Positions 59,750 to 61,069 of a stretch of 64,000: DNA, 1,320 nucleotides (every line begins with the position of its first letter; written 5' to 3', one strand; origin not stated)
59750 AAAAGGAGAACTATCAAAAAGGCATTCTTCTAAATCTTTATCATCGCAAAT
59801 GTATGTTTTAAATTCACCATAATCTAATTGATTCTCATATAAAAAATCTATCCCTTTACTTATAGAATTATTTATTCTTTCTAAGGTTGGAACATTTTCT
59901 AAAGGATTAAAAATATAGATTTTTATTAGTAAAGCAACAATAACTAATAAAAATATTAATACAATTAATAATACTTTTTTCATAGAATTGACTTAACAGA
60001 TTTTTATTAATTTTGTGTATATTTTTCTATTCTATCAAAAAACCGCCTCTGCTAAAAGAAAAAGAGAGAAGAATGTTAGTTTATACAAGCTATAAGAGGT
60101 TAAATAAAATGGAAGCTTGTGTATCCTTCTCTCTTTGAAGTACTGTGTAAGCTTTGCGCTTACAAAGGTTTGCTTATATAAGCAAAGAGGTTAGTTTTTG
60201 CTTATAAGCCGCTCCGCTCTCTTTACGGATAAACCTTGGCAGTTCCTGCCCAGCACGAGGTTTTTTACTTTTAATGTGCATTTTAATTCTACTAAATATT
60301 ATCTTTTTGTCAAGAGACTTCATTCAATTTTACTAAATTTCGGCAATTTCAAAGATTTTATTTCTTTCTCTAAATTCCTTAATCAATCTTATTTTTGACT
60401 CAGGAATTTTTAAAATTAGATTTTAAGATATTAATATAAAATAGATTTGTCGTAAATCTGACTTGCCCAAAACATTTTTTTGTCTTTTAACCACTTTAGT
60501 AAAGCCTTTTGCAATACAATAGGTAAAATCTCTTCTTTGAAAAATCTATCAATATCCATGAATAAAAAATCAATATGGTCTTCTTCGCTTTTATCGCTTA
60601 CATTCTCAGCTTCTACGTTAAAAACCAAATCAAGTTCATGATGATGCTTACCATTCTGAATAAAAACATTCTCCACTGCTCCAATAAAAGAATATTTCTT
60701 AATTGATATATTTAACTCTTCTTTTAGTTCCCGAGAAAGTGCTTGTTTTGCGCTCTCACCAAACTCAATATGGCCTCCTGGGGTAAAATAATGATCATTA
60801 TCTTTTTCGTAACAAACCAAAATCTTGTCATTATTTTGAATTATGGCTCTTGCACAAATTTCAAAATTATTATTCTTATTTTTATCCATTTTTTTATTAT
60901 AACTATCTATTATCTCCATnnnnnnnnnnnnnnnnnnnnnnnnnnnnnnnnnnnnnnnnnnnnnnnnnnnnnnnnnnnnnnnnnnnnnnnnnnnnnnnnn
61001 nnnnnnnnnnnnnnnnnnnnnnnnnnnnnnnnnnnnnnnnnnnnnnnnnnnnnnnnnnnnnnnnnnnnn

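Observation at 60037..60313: Second promoter-to-terminator ~243-nt multi-helix RNA of unknown class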

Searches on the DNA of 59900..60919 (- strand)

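Call 4: search_rna_families(source=window, start=59900, end=60500, threshold=evalue, max_evalue=10, show_alignments=4)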
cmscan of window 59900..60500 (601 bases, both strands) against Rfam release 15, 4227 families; matches with E-value up to 10: 5.
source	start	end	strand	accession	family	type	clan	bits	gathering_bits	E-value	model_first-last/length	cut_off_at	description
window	60054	60144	-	RF04288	mir-9201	Gene; miRNA;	CL00147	17.9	95.5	0.62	1-81/81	no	mir-9201 microRNA precursor family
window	60063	60136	+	RF04245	MIR169_7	Gene; miRNA;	CL00098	17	44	3.2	1-85/85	no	MIR169_7 microRNA precursor family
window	60247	60335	-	RF03149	RAGATH-12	Gene; sRNA;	-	16.8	75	0.93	1-78/78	no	RAGATH-12 RNA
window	60342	60431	+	RF01384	InvR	Gene;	-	15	60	7.7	1-91/91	no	Invasion gene-associated RNA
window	60151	60201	+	RF00839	mir-452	Gene; miRNA;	-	14.9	70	9.1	1-85/85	no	mir-452 microRNA precursor family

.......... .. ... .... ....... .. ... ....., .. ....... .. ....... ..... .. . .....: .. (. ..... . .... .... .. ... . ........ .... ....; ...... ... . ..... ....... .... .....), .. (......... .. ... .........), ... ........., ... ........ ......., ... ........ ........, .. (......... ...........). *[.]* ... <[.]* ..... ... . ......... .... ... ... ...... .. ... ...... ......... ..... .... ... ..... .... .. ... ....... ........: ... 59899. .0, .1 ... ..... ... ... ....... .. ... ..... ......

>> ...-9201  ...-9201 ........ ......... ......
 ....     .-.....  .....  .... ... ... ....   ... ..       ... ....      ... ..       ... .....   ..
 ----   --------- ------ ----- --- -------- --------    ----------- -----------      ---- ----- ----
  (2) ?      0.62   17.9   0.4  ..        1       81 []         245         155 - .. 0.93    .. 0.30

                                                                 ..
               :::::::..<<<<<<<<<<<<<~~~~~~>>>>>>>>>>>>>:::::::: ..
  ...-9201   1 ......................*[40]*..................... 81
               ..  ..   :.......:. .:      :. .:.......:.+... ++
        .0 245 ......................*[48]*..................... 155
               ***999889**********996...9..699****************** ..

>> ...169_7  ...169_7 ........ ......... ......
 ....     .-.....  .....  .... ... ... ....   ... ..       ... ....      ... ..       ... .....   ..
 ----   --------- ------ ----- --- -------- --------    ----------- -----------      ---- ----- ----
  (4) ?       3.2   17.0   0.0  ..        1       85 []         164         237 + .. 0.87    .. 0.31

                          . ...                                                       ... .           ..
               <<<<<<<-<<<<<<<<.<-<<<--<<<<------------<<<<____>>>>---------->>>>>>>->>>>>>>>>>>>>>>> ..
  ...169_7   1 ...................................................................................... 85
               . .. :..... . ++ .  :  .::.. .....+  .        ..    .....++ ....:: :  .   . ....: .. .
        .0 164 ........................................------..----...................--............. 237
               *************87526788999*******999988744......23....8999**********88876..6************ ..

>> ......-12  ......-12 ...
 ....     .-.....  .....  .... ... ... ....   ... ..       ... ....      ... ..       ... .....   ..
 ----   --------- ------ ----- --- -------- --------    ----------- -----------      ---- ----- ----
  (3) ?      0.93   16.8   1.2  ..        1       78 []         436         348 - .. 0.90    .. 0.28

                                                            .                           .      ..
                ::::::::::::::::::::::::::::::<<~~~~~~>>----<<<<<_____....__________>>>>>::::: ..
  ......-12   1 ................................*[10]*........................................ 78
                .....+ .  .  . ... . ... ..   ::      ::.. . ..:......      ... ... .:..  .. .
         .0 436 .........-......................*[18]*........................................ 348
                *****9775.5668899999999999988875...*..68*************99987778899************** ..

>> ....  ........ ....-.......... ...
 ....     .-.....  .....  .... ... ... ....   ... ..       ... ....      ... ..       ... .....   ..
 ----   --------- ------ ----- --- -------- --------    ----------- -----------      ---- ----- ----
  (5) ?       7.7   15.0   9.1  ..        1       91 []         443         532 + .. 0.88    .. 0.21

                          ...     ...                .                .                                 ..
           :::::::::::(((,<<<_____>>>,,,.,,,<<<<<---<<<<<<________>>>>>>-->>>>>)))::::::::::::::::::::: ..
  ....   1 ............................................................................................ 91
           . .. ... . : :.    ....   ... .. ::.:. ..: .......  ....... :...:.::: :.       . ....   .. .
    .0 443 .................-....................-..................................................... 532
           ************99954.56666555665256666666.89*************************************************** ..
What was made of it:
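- On Any Rfam 15 family: At E<=10 the locus gives only chance miRNA, RAGATH-12 and InvR hits far below threshold (call 4).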

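Call 62: build_rna_model(alignment_id=A3, structure=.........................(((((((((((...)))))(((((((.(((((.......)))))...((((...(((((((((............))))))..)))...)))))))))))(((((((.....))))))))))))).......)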
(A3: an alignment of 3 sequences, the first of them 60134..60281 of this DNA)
Model R1 built from alignment A3 (3 sequences, 157 columns); structure: as given.
model positions 151; base pairs 43; branch points 3; effective number of sequences 0.92; information 0.59 bits per position. Calibrated on 0.2 Mb of random sequence (short: E-values are rough).
structure used (alignment columns):
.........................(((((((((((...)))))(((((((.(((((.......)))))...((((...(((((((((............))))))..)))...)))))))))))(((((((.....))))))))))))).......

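Call 63: search_with_rna_model(model_id=R1, sources=[window, L209, L210, L211, L212, L213, L214, L215, L216, L217, L218, L219, L220, L221, L222, L223, L224, L225, L226, L227, L228, L229, L230, L231, L232, L233, L234, L235, L236, L237, L238, L239, L240, L241, L242, L243, L244, L245, L246, L247, L248, L249, L250, L251, L252, L253, L254, L255, L256, L257, L258, L259, L260, L261, L262, L263, L264, L265, L266, L267, L268, L269, L270, L271, L272, L273, L274, L275, L276, L277, L278, L279, L280, L281, L282, L283, L284, L285, L286, L287, L288, L289, L290, L291, L292, L293, L294, L295, L296, L297, L298, L299, L300], max_evalue=10, make_alignment=true, show_alignments=6)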
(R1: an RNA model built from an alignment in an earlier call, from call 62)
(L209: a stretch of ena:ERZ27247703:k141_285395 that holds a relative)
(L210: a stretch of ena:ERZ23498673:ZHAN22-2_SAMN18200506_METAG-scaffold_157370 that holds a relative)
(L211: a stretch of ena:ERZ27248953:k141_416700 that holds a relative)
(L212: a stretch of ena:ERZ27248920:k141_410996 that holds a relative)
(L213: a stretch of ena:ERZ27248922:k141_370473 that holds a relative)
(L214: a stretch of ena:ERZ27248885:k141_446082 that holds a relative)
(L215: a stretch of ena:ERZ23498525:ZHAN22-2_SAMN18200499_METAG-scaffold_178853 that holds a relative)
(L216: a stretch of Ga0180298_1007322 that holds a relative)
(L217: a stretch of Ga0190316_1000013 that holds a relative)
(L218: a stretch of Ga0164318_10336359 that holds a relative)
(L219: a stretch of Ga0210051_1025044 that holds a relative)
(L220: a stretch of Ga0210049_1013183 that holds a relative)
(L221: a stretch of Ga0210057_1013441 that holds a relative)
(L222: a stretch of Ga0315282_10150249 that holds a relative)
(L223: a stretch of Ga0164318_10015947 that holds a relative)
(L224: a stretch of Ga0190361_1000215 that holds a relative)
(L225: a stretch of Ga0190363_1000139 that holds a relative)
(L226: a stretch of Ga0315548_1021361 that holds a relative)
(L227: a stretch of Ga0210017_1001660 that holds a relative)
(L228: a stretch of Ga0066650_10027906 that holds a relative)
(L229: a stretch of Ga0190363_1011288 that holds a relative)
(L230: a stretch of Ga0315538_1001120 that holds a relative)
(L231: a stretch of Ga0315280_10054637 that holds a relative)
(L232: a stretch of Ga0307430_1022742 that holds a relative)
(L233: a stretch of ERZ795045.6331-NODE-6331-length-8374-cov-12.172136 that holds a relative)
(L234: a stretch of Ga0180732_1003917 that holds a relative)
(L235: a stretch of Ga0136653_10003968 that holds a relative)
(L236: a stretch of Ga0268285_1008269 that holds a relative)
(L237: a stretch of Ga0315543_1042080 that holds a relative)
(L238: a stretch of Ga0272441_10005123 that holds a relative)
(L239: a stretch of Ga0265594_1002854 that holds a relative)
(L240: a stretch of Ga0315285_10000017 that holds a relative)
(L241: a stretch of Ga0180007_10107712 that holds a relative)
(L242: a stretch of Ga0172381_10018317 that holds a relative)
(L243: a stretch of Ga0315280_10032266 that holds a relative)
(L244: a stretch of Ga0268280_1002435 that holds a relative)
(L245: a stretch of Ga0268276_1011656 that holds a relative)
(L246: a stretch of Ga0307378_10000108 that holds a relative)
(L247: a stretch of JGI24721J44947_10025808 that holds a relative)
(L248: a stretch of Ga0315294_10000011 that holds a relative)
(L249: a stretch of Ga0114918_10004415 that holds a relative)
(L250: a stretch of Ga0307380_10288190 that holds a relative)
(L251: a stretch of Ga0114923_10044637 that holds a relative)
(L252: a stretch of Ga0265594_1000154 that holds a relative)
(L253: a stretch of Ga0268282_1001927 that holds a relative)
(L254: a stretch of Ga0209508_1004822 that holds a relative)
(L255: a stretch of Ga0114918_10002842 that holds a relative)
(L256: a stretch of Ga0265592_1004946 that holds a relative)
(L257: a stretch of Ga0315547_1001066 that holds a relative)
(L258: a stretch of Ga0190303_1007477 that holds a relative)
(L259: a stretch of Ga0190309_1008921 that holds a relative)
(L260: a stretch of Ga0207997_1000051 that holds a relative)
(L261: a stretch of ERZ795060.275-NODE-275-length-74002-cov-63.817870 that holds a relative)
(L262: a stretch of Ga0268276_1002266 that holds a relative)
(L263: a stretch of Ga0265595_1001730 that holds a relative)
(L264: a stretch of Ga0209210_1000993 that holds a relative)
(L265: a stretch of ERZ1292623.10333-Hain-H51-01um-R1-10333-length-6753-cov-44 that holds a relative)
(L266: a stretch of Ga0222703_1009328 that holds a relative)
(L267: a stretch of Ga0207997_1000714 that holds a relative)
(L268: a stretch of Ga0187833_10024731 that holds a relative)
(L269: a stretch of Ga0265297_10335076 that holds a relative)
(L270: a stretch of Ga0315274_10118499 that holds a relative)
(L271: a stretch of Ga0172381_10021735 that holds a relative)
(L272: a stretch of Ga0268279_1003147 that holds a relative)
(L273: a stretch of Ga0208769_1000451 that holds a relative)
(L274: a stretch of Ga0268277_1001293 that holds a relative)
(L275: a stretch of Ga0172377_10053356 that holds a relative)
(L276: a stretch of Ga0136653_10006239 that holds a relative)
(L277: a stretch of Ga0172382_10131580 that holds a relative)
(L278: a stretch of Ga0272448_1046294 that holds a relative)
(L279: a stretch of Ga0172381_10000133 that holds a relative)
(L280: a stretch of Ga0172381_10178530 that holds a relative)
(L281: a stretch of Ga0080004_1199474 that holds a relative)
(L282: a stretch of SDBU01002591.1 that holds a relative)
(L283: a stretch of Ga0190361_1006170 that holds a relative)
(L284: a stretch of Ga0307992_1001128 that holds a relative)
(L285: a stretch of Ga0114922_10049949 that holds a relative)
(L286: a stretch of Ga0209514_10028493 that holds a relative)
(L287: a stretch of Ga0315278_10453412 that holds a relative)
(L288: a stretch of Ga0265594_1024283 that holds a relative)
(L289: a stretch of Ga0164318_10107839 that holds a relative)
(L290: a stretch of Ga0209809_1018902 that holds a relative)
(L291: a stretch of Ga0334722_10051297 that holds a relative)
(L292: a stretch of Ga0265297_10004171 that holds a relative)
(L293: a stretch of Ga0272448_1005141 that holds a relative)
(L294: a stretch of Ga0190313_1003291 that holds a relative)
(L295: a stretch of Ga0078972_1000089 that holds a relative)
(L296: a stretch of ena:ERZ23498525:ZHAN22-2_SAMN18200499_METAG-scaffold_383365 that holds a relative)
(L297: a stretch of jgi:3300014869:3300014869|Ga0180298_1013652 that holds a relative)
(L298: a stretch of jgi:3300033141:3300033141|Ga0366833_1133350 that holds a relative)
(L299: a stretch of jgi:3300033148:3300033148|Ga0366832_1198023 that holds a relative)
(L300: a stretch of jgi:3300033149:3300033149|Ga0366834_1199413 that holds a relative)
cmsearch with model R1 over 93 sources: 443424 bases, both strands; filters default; matches with E-value up to 10: 28.
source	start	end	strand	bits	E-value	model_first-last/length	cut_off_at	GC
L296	174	324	+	176.2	3e-46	1-151/151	no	0.42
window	60134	60281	-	174.3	9.9e-46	1-151/151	no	0.41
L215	1662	1817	+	155.7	1.5e-40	1-151/151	no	0.39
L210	1514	1584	+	64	5.3e-15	1-71/151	3'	0.41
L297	700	825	+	54.4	2.5e-12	1-151/151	no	0.37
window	26963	27003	+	14.2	0.4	1-151/151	no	0.2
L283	2465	2572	-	13.9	0.47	1-151/151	no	0.3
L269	50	203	-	13.6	0.55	1-151/151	no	0.37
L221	1336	1497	+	13.6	0.56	1-151/151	no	0.39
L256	3245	3297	+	13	0.83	1-151/151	no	0.34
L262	3245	3297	+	13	0.83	1-151/151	no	0.34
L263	3245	3297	+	13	0.83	1-151/151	no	0.34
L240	3784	3821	+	12.9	0.89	1-151/151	no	0.26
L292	5307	5367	+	12.3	1.3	1-151/151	no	0.26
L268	378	418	+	12.1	1.5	1-151/151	no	0.22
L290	1169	1317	-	12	1.6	1-151/151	no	0.28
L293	1701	1765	-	11.8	1.8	1-151/151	no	0.29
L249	3245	3297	+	10.9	3.3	1-151/151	no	0.36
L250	666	718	+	10.9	3.3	1-151/151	no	0.36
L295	6120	6182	-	10.4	4.3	1-151/151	no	0.25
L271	1004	1063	+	9.8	6.7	1-151/151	no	0.3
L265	2843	2884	-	9.6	7.6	1-151/151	no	0.33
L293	1637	1669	-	9.5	7.7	1-151/151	no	0.18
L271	2644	2681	+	9.4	8.3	1-151/151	no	0.16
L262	6098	6140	+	9.3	9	1-151/151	no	0.19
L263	6098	6140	+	9.3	9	1-151/151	no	0.19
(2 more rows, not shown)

Alignment A4: 28 matches aligned to the model, 298 columns, each read 5' to 3' on its own strand. Consensus structure (alignment columns), stored with it:
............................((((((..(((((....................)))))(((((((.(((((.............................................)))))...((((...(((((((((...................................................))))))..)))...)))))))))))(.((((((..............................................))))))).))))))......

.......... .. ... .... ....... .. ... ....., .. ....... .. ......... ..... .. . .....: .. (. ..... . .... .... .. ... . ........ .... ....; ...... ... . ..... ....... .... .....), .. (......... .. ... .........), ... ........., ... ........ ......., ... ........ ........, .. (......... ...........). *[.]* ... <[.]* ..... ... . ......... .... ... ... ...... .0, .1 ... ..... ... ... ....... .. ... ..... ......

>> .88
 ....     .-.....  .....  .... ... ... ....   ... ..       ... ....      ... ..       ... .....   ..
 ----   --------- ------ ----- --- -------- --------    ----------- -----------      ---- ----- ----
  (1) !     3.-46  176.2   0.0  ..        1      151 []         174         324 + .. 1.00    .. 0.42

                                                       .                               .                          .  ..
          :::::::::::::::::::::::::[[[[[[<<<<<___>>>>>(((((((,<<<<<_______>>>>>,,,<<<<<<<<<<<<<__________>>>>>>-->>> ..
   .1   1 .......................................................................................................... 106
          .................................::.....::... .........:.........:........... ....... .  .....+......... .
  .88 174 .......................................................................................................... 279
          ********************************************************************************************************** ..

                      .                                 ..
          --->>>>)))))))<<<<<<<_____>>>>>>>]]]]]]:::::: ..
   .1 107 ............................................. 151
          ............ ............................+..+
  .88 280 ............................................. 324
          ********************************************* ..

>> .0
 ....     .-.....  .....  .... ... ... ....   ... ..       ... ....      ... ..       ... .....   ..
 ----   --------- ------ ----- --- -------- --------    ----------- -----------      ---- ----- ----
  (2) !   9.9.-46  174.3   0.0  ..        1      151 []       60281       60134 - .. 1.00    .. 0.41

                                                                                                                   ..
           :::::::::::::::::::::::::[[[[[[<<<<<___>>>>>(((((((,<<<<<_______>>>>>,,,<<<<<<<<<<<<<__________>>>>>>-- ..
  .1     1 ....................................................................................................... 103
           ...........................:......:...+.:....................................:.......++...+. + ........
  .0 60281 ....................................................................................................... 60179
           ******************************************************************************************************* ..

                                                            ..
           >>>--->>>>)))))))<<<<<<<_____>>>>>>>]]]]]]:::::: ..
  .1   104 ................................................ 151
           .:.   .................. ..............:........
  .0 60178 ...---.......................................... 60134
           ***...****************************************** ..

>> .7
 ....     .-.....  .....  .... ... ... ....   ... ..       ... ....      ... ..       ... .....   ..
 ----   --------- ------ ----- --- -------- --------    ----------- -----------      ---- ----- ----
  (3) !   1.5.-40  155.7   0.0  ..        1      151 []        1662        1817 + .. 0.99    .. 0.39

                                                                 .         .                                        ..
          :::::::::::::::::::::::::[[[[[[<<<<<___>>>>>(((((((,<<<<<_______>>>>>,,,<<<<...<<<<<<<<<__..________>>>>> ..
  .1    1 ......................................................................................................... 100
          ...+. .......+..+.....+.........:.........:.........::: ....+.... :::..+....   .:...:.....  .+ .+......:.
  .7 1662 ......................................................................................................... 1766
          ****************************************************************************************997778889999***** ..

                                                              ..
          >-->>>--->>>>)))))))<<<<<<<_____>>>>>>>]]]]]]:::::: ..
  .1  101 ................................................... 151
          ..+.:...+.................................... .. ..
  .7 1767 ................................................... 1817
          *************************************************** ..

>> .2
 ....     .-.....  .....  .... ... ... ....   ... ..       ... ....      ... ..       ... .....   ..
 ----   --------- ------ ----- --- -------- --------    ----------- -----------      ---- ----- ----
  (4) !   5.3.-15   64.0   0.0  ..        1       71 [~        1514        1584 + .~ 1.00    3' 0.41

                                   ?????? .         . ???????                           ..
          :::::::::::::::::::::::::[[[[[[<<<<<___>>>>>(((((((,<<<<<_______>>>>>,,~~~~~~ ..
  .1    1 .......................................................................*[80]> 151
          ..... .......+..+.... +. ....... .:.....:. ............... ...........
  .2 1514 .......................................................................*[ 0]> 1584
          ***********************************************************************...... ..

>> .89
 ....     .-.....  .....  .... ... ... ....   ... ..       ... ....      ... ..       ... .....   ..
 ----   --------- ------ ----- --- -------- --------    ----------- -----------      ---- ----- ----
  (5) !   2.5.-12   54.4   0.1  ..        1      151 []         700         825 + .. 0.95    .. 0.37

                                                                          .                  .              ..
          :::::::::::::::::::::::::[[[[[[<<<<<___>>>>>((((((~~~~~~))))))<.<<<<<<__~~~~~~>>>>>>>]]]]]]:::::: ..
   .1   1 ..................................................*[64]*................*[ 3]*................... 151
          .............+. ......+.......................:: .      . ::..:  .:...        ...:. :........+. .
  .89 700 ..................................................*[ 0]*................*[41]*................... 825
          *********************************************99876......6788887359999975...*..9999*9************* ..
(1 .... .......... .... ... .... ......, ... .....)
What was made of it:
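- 60140..60256 (-): Domain 1, a four-way junction. Closing helix 60251-60256 / 60140-60145. P2 hairpin 60238-60250 with a GAR triloop. P3 arm 60165-60237, carrying P3a at 60213-60229 and P3b at 60172-60209. P4 hairpin 60146-60164. Model R1 finds it in L296, L215, L210 (64 bits, cut by the contig end) and L297 (54 bits, E 2.5e-12) (call 63).
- L297 keeps the promoter, leader, closing helix, P2, P3, P4, P5 and tail, although the arms are remodelled (call 63).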

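Call 64: search_with_rna_model(model_id=R1, sources=[window, L296, L215, L210, L297], max_evalue=0.00001, make_alignment=true)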
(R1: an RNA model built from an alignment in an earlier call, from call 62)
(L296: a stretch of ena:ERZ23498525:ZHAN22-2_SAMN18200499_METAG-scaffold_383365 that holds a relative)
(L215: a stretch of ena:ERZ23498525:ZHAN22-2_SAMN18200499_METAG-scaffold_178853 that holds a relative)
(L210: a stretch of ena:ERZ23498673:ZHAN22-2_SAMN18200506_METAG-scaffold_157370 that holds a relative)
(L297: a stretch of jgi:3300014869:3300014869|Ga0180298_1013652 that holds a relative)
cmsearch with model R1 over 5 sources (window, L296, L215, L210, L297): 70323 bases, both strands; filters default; matches with E-value up to 0.00001: 5.
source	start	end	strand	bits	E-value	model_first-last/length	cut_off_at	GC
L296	174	324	+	176.2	4.7e-47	1-151/151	no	0.42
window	60134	60281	-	174.3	1.6e-46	1-151/151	no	0.41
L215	1662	1817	+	155.7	2.5e-41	1-151/151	no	0.39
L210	1514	1584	+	64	8.4e-16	1-71/151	3'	0.41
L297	700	825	+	54.4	3.9e-13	1-151/151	no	0.37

Alignment A5: 5 matches aligned to the model, 198 columns, each read 5' to 3' on its own strand. Consensus structure (alignment columns), stored with it:
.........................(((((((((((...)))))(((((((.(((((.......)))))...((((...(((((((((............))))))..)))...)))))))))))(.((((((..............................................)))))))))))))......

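Call 72: search_dna_similar(query=window:60025-60320:-, collection=phages, mode=distant, max_evalue=0.01)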
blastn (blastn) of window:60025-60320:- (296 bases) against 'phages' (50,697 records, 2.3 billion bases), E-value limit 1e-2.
No match.

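Call 73: search_dna_similar(query=window:60025-60320:-, collection=plasmids, mode=distant, max_evalue=0.01)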
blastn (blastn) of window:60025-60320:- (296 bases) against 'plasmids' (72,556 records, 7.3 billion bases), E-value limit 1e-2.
No match.
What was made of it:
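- Closest known: Antisense copy-control / incompatibility RNAs of plasmids. Different: There is no complementary target transcript on the opposite strand, no replicon context, and no match in plasmid or phage collections (calls 72, 73).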

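Call 74: search_with_rna_model(model_id=R1, source=L301, max_evalue=10, show_alignments=2)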
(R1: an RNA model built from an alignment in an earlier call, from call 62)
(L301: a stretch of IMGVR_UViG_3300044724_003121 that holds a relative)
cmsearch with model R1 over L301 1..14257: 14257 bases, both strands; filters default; matches with E-value up to 10: 0.
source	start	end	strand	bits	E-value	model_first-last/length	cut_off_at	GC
